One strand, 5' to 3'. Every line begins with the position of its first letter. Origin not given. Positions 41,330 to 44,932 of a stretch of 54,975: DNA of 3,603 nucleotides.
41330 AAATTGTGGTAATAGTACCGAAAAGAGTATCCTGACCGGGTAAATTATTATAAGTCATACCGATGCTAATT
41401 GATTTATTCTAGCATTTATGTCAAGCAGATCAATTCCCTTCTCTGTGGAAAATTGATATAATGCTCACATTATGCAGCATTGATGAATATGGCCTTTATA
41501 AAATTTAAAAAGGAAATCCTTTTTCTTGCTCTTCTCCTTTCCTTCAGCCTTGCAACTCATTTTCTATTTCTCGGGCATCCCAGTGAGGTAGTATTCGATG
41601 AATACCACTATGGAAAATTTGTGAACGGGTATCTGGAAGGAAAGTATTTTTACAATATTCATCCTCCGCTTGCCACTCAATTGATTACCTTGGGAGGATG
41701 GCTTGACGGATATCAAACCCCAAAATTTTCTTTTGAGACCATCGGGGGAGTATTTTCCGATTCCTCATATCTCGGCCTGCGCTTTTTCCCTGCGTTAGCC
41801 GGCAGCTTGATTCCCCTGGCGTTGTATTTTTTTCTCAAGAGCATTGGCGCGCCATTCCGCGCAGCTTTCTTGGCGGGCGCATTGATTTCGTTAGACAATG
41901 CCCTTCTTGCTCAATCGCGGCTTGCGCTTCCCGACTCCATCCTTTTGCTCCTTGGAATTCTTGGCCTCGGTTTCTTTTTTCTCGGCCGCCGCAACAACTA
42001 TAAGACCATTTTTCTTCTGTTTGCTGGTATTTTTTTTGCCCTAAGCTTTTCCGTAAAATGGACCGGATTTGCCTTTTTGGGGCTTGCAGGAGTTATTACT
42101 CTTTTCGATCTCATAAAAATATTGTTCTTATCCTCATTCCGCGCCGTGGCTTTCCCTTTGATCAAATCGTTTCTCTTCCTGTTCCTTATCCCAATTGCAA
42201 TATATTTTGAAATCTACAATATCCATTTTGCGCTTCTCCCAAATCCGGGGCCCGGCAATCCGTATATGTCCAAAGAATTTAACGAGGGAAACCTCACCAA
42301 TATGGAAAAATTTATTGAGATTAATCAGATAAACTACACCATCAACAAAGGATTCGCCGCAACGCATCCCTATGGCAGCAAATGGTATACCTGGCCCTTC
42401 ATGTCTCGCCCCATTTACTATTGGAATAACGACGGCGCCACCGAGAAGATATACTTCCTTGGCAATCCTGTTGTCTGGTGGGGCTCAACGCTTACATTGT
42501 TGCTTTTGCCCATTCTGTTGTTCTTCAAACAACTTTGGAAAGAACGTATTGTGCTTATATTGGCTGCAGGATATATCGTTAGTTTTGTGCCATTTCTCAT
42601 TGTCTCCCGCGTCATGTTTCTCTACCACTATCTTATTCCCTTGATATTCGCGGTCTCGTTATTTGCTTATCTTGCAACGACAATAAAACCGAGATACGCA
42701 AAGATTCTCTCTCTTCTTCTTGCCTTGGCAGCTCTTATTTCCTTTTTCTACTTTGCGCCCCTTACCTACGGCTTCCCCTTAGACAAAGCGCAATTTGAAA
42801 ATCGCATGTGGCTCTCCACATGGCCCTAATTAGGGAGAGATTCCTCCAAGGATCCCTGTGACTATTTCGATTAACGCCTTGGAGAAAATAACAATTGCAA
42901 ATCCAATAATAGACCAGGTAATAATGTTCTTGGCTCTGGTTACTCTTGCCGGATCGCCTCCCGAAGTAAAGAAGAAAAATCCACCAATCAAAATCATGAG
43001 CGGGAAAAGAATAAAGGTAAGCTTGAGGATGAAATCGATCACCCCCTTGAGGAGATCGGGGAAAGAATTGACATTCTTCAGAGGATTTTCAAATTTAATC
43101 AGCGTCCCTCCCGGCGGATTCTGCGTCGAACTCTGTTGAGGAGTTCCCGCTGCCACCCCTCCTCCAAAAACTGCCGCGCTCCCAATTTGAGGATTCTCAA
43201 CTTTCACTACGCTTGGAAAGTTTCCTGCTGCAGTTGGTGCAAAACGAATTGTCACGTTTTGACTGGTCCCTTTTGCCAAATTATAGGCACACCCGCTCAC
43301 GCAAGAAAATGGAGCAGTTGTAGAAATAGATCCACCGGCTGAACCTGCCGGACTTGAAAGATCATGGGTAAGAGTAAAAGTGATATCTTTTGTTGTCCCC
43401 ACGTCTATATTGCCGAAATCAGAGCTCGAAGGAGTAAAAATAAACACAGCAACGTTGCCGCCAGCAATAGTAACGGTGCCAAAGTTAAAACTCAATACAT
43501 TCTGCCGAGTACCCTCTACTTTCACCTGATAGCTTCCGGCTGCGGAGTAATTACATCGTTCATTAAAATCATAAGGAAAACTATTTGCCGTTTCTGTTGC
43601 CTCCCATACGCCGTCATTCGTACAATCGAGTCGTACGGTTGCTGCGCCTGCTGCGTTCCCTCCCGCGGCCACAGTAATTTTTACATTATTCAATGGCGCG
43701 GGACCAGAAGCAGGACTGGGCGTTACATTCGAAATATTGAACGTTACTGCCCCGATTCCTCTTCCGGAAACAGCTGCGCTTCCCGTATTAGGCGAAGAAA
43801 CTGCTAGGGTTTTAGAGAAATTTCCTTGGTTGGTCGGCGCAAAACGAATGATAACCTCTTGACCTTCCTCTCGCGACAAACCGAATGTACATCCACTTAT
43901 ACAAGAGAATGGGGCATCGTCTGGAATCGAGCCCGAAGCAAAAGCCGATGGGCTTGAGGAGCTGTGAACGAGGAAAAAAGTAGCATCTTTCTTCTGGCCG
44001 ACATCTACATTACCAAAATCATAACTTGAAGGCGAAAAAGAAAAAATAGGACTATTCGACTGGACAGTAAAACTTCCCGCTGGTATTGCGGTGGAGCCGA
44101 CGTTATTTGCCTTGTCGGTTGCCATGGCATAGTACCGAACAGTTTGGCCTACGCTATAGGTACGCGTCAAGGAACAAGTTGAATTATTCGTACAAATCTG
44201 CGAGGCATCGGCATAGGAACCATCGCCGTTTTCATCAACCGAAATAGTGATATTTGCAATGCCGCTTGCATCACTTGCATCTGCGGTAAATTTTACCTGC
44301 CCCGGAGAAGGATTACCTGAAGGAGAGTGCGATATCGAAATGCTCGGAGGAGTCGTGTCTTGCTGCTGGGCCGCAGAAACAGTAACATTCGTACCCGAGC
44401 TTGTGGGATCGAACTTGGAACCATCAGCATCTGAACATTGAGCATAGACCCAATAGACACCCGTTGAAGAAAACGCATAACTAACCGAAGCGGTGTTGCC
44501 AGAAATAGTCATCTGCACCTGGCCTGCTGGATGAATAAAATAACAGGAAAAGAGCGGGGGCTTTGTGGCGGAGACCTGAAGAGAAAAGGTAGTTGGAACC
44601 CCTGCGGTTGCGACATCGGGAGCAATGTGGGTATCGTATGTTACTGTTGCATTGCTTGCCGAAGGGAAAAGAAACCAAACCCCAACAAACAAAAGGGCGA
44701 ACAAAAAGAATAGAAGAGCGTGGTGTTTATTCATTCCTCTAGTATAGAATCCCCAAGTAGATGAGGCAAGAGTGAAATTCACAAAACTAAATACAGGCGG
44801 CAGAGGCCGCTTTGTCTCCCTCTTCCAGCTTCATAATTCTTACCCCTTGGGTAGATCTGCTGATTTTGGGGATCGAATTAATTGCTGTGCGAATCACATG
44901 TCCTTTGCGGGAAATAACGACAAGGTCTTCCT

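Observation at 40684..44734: GT39 protein mannosyltransferase nested among three VirB2/T4SS-pilin-like modules, one fused to a 635-aa Ig-repeat protein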

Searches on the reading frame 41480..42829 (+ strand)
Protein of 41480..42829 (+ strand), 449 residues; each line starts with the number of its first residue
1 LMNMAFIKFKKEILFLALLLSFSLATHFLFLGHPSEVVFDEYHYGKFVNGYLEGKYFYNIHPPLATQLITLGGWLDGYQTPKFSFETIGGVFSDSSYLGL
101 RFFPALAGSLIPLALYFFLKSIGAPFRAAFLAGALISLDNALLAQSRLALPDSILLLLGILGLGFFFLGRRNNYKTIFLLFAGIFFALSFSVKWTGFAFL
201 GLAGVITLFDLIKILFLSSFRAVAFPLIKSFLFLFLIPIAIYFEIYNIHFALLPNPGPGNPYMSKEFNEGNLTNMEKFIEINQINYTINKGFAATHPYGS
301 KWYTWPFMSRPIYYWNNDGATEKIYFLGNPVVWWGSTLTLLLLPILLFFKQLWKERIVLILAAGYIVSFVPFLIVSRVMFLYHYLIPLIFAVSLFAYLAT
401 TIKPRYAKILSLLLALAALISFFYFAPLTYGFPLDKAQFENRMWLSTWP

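Call 3: search_protein_families(library=pfam, proteins=[window:41480-42829:+], max_evalue=0.1)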
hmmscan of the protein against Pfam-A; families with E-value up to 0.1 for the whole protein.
window:41480-42829:+ (449 aa): 2 families
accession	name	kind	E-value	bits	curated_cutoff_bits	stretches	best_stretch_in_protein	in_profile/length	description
PF02366.24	PMT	-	4.6e-43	148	22.7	1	19-253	3-244/245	Dolichyl-phosphate-mannose-protein mannosyltransferase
PF16192.10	PMT_4TMC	-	1.6e-39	135.9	32.4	1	275-448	2-202/202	C-terminal four TMM region of protein-O-mannosyltransferase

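Call 4: search_protein_families(library=ncbifam, proteins=[window:41480-42829:+], max_evalue=0.1)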
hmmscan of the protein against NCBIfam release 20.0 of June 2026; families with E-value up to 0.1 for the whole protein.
window:41480-42829:+ (449 aa): 1 family
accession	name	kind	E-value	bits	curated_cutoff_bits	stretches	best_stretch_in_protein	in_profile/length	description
NF058602.1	PrMnsylTfPmt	equivalog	1e-12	47.6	800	2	294-448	351-529/530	protein O-mannosyltransferase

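Call 17: find_related_loci(query=window:41480-42829:+, collection=genome_contigs, flank=6000)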
Query window:41480-42829:+ (449 aa) in genome_contigs; peptide patterns used: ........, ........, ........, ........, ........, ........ (x = any residue, [..] = any of these).
55 stretches matched a pattern; 36 encode a relative of the query (tblastn E <= 1e-3); 36 distinct loci.
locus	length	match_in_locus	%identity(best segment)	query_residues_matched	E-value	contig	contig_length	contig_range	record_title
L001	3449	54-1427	42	5-448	8e-109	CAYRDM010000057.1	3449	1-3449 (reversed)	MAG TPA_asm: uncultured Candidatus Saccharibacteria bacterium isolate SRP193066_co2_445 genome assembly, contig: NODE_15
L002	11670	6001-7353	42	14-448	7e-101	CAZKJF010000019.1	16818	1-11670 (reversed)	MAG TPA_asm: uncultured Candidatus Saccharibacteria bacterium isolate binchicken_co84_142 genome assembly, contig: k141_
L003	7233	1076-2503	40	1-448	1e-100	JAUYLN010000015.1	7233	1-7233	MAG: bacterium isolate C24_metabat.bin.36 C24_k141_750937, whole genome shotgun sequence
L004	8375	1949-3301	43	14-448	2e-100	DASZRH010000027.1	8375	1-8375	MAG TPA_asm: Candidatus Paceibacterota bacterium isolate SMAG_U6019 k141_282552, whole genome shotgun sequence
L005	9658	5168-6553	41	15-448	2e-99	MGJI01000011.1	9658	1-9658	MAG: Candidatus Yanofskybacteria bacterium RIFCSPHIGHO2_01_FULL_44_17 rifcsphigho2_01_scaffold_19258, whole genome shotg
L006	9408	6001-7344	43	10-448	6e-101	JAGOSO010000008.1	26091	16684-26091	MAG: Candidatus Paceibacterota bacterium isolate Gw_Eff_bin_33 Gw_Eff_3609_length_26091_cov_7.150246, whole genome shotg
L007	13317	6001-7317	41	3-448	1e-96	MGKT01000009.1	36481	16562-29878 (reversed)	MAG: Candidatus Yanofskybacteria bacterium RIFCSPLOWO2_02_FULL_44_18 rifcsplowo2_02_scaffold_915, whole genome shotgun s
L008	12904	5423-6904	39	14-448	3e-95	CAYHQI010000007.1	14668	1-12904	MAG TPA_asm: uncultured Candidatus Saccharibacteria bacterium isolate ERP119705_co15_11 genome assembly, contig: NODE_44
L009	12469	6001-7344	41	11-448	1e-93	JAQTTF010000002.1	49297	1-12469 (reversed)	MAG: Candidatus Paceibacterota bacterium isolate STB_34 NODE_1430_length_49297_cov_3.141062_Sandtown_B, whole genome sho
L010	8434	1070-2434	41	11-448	3e-93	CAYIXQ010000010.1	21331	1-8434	MAG TPA_asm: uncultured Candidatus Saccharibacteria bacterium isolate ERP119705_co6_804 genome assembly, contig: NODE_26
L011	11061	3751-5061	42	16-448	7e-92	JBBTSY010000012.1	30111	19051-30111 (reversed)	MAG: Patescibacteria group bacterium isolate H41-bin026_1 H41_bin026_1_000000000012, whole genome shotgun sequence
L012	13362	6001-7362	41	23-448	4e-91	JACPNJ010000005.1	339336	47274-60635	MAG: Candidatus Yanofskybacteria bacterium isolate NC_groundwater_572_Ag_S-0.1um_42_14 S35_SO-1_scaffold_295557, whole g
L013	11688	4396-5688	39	26-448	1e-90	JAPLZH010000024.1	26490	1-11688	MAG: Candidatus Taylorbacteria bacterium isolate LacPavin_0920_WC57_MAG_39_17 LacPavin_0920_WC57_scaffold_410426, whole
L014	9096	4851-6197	38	26-448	1e-85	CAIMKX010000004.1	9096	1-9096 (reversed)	uncultured bacterium isolate AM-2014-D8_bin-0381 genome assembly, contig: bin-0381:04/56, whole genome shotgun sequence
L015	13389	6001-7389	41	16-448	3e-98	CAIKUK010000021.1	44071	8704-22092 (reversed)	MAG: Candidatus Yanofskybacteria bacterium isolate LJ-13-9m_bin-277 genome assembly, contig: bin-277:21/24, whole genome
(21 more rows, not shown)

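Call 63: search_solved_structures(query=window:41480-42829:+, max_evalue=0.001, show_alignments=2)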
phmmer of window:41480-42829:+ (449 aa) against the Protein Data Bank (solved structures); distinct sequences matched with E-value up to 0.001: 4.
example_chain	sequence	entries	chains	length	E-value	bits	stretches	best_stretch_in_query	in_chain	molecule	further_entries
9i5k_A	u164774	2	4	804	3.5e-46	161.4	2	16-274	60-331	Dolichyl-phosphate-mannose--protein mannosyltransferase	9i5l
6p25_A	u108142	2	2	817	1.4e-41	146.1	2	10-269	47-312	Dolichyl-phosphate-mannose--protein mannosyltransferase 1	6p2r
9e61_A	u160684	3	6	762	2.9e-40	141.9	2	19-286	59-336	Dolichyl-phosphate-mannose--protein mannosyltransferase 4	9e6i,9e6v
6p25_B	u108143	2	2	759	7.1e-29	104.3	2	16-267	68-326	Dolichyl-phosphate-mannose--protein mannosyltransferase 2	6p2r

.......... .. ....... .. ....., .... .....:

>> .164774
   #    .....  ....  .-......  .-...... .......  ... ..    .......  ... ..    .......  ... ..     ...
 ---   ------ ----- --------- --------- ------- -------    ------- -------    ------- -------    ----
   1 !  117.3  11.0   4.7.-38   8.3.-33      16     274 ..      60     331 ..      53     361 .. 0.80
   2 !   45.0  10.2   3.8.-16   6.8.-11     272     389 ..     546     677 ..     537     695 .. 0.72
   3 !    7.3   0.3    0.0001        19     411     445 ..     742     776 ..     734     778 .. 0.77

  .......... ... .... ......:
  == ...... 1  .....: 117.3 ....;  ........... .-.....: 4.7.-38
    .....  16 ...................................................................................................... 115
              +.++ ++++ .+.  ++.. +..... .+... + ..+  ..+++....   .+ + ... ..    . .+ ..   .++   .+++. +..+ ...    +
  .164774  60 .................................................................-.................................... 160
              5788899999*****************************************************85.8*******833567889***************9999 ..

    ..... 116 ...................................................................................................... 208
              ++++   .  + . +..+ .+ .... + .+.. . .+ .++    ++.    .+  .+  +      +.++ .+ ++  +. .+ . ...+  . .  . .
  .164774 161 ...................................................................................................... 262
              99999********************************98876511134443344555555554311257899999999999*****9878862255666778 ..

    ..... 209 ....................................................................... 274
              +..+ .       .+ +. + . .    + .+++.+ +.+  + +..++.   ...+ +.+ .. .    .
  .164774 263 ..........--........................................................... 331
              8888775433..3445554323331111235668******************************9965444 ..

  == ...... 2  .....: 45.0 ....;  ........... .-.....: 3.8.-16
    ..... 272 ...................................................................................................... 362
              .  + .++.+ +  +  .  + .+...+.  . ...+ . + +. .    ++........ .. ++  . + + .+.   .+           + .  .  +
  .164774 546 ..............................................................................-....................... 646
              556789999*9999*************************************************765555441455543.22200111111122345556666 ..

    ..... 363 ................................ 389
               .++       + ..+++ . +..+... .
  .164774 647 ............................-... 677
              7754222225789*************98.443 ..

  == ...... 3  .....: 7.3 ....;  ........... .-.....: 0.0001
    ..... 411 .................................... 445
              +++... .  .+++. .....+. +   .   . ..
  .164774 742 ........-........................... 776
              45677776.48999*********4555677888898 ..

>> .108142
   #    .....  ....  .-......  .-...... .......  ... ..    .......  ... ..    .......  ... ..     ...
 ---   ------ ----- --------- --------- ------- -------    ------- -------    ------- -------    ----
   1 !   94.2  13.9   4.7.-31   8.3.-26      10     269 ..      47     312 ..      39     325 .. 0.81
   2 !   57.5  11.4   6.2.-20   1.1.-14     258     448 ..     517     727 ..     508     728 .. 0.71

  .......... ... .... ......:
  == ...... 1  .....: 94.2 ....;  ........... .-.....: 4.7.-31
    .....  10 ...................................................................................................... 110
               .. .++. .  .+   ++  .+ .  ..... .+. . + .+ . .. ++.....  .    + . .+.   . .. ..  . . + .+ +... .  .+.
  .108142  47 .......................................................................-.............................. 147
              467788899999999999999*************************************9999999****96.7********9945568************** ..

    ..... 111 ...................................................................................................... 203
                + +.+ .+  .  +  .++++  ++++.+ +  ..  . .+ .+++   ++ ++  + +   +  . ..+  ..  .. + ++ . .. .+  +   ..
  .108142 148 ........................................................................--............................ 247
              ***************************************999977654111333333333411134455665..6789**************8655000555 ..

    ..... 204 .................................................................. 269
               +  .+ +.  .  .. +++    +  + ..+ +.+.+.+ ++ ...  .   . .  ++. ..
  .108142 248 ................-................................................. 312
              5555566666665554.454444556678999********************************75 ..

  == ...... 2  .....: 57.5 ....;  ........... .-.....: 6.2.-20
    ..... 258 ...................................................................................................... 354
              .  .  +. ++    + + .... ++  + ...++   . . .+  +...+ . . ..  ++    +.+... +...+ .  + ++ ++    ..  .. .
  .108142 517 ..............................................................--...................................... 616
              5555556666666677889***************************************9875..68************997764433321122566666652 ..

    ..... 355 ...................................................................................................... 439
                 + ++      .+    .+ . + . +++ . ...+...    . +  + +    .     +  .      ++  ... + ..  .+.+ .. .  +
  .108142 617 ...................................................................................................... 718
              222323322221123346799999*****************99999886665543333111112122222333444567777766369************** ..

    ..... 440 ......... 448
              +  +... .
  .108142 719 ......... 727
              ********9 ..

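Call 68: search_protein_families(library=padloc, proteins=[window:41480-42829:+], max_evalue=0.01)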
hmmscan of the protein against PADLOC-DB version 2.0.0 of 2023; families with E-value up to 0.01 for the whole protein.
window:41480-42829:+ (449 aa): 0 families

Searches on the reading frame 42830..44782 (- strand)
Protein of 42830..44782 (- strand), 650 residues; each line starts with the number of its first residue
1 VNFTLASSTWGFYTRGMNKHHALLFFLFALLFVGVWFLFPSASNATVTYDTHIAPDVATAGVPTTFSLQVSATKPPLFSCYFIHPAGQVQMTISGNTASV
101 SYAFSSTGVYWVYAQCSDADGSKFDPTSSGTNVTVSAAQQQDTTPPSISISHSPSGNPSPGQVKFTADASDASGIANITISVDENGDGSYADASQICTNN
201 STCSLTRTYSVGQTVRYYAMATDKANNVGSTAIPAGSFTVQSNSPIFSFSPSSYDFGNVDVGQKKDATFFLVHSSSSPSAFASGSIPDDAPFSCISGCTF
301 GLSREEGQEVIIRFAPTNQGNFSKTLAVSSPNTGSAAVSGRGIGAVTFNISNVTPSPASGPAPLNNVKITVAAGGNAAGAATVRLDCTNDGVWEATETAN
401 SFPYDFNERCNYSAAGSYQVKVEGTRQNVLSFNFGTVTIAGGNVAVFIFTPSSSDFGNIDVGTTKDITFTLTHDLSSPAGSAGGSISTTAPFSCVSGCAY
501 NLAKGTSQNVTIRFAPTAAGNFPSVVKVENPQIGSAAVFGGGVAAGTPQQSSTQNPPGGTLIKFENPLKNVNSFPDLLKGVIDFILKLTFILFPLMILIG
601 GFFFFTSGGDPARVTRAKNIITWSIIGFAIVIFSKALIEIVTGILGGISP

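Call 3: search_protein_families(library=pfam, proteins=[window:42830-44782:-], max_evalue=0.1)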
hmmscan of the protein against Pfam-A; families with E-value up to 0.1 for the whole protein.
window:42830-44782:- (650 aa): 11 families
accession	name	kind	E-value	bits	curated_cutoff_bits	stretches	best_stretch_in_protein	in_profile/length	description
PF22544.2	HYDIN_VesB_CFA65-like_Ig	-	3.1e-11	43.8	25.5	2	245-332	1-88/100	HYDIN/CFA65/VesB-like, Ig-like domain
PF22073.2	Cep192_D4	-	1.7e-10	41.5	35.5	2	251-331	8-95/112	Cep192 domain 4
PF15780.11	ASH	-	4.1e-10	40.2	27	2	252-334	12-94/98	Abnormal spindle-like microcephaly-assoc'd, ASPM-SPD-2-Hydin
PF18895.5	T4SS_pilin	-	7.8e-08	32.7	26.6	1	573-638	4-68/71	Type IV secretion system pilin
PF07610.17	DUF1573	-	6.2e-05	23.4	26.1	0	248-330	2-83/98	Protein of unknown function (DUF1573)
PF24507.1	Ig_CFAP65_4th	-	0.0011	19.8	27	0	502-523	34-55/76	CFAP65, fourth Ig-like domain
PF22066.2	Cep192_D8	-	0.0011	19.6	33.5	0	254-338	13-94/101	Cep192 domain 8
PF17957.7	Big_7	-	0.0012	19.9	24.1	1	146-199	1-47/70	Bacterial Ig domain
PF23616.1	Ig_GEX2_N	-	0.0042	17.6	27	0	494-533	58-96/105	GEX2 N-terminal Ig-like domain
PF24798.1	Ig-CFAP74_4th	-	0.027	15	28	0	249-344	1-95/95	CFAP74 forth Ig-like domain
PF15418.12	DUF4625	-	0.072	13.8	27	0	138-211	6-84/131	Domain of unknown function (DUF4625)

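Call 4: search_protein_families(library=ncbifam, proteins=[window:42830-44782:-], max_evalue=0.1)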
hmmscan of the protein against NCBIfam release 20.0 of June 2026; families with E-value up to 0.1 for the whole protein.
window:42830-44782:- (650 aa): 2 families
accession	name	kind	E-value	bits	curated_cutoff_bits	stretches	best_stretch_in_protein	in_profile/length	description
NF012200.0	choice_anch_D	domain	2.7e-16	60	45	2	447-530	17-103/108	choice-of-anchor D domain-containing protein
NF045849.1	ICE_MMCAP2_0565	equivalog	0.00026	20.6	40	1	586-644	21-79/80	Mbov_0395 family pilin-like conjugal transfer protein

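Call 15: find_homologous_proteins(query=window:42830-44734:-)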
Query window:42830-44734:- (634 aa): 4 proteins with E <= 0.001 among 8000 candidates.
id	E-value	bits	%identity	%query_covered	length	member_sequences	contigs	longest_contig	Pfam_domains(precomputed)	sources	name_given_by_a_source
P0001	0.0e+0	1218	100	88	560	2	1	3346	PF22073.3,PF15780.12,PF18895.6,PF22544.3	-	-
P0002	2.2e-17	81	40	16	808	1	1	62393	-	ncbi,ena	-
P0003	7.2e-15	73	39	17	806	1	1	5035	PF22073.3,PF13229.13,PF16410.11,PF15780.12,PF07610.18,PF22544.3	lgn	-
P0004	1.0e-10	59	28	50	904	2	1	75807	PF22073.3,PF24771.4,PF15780.12,PF07610.18,PF24798.3,PF22066.3,PF24507.2,PF12371.15,PF22544.3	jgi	-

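Call 16: find_homologous_proteins(query=window:42830-44734:-, region=555-634, max_evalue=0.001)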
Query window:42830-44734:-, residues 555-634 (80 aa): 1 proteins with E <= 0.001 among 55 candidates.
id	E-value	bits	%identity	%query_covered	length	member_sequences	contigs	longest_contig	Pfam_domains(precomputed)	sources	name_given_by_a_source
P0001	4.6e-40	153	100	100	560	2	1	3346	PF22073.3,PF15780.12,PF18895.6,PF22544.3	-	-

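Call 65: predict_structure(alignment_id=A4)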
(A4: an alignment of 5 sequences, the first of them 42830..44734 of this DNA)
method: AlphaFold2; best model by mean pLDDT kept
length: 634 residues; sequences in the alignment: 5
mean_pLDDT: 34.9   pTM: 0.21
mean pLDDT of the five models: 34.9, 34.0, 32.6, 32.2, 30.8
residues with pLDDT >= 90: 0; 70-90: 32; 50-70: 45; < 50: 557
segments of 3 or more residues with pLDDT < 50: 1-7, 18-556, 629-634
pLDDT, mean of each block of 10 residues (from residue 1): 46 48 36 28 26 26 32 33 32 31 31 30 28 27 31 33 34 34 35 32 29 23 25 27 28 29 27 26 29 30 26 24 24 29 33 33 35 37 35 34 30 28 29 31 31 31 27 30 33 34 29 27 25 27 33 46 63 70 71 70 74 69 55 35
secondary structure, 60 per line:
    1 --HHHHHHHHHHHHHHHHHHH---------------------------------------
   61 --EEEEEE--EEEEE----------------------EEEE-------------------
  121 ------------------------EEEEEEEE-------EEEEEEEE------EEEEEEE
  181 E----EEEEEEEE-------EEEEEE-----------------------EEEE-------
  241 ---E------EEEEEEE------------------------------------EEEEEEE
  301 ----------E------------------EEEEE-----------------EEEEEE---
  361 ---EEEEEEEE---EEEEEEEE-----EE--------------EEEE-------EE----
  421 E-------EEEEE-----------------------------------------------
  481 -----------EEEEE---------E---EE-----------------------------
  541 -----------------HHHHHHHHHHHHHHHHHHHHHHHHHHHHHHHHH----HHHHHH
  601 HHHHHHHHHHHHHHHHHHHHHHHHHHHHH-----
elements in order: H3-21 E63-68 E71-75 E98-101 E145-152 E160-167 E174-181 E186-193 E201-206 E230-233 E251-257 E294-300 E330-334 E352-357 E364-371 E375-382 E404-407 E429-433 E492-496 H558-590 H595-629

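Call 68: search_protein_families(library=padloc, proteins=[window:42830-44734:-], max_evalue=0.01)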
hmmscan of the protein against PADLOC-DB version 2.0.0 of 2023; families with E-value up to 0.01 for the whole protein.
window:42830-44734:- (634 aa): 0 families
